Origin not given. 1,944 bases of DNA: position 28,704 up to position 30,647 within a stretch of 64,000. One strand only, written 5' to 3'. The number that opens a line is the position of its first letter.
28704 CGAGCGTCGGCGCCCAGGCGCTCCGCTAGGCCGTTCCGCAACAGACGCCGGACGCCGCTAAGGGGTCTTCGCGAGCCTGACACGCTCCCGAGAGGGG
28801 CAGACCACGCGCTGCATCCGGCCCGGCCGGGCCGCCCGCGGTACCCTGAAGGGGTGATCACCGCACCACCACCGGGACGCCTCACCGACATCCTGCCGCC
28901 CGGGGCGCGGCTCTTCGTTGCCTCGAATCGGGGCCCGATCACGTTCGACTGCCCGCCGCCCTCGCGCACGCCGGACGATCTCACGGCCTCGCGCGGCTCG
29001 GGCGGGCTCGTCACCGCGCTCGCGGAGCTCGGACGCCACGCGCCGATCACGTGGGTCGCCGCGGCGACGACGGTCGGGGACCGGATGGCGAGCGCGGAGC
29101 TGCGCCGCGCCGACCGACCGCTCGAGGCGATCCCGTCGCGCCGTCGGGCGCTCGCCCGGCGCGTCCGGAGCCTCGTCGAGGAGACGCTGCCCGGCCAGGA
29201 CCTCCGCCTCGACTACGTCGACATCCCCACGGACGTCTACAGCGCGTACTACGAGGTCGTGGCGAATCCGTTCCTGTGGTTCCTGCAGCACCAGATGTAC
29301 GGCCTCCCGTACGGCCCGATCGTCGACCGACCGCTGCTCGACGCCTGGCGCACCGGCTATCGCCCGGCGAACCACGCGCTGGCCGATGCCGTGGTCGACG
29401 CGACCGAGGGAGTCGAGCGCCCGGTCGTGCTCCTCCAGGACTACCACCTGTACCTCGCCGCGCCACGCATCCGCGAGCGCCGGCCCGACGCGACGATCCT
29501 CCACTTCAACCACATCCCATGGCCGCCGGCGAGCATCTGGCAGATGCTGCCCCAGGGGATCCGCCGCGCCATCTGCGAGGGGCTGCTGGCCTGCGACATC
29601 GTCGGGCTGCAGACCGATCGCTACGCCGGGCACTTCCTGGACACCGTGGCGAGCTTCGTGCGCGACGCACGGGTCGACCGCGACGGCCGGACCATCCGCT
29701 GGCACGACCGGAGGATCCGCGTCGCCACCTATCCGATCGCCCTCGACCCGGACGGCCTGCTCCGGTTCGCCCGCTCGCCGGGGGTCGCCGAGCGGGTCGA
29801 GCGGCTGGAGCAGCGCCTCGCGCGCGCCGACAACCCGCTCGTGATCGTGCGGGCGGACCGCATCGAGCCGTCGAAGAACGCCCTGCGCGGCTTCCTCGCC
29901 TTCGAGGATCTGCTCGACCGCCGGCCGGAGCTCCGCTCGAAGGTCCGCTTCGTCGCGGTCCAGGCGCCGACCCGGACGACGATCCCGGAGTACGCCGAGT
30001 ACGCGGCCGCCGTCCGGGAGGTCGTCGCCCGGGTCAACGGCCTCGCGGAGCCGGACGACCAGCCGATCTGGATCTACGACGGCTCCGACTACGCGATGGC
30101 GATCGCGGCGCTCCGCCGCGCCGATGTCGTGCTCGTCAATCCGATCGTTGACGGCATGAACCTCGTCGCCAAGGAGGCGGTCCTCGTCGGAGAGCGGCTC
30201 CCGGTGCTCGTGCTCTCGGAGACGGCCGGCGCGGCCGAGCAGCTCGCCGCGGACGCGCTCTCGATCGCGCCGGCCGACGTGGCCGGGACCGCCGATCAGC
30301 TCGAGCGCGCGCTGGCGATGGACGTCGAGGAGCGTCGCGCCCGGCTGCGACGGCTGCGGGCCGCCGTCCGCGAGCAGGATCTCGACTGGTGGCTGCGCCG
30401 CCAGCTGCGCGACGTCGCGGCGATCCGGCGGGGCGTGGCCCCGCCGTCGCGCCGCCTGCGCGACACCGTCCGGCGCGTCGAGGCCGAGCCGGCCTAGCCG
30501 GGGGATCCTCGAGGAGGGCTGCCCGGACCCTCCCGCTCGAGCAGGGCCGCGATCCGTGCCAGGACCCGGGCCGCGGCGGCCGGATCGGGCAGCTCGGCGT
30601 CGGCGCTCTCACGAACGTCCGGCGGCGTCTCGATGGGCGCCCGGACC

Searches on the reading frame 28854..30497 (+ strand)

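Call 67: search_protein_families(library=pfam, proteins=[window:28854-30497:+], max_evalue=0.01)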
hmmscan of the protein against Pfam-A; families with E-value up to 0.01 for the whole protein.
window:28854-30497:+ (547 aa): 2 families
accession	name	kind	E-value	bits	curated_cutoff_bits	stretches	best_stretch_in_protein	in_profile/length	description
PF00982.27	Glyco_transf_20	-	1.1e-89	301.8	32.5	1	20-521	3-471/473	Glycosyltransferase family 20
PF20706.3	GT4-conflict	-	0.00098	18.6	26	1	412-511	271-377/385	Family 4 Glycosyltransferase in conflict systems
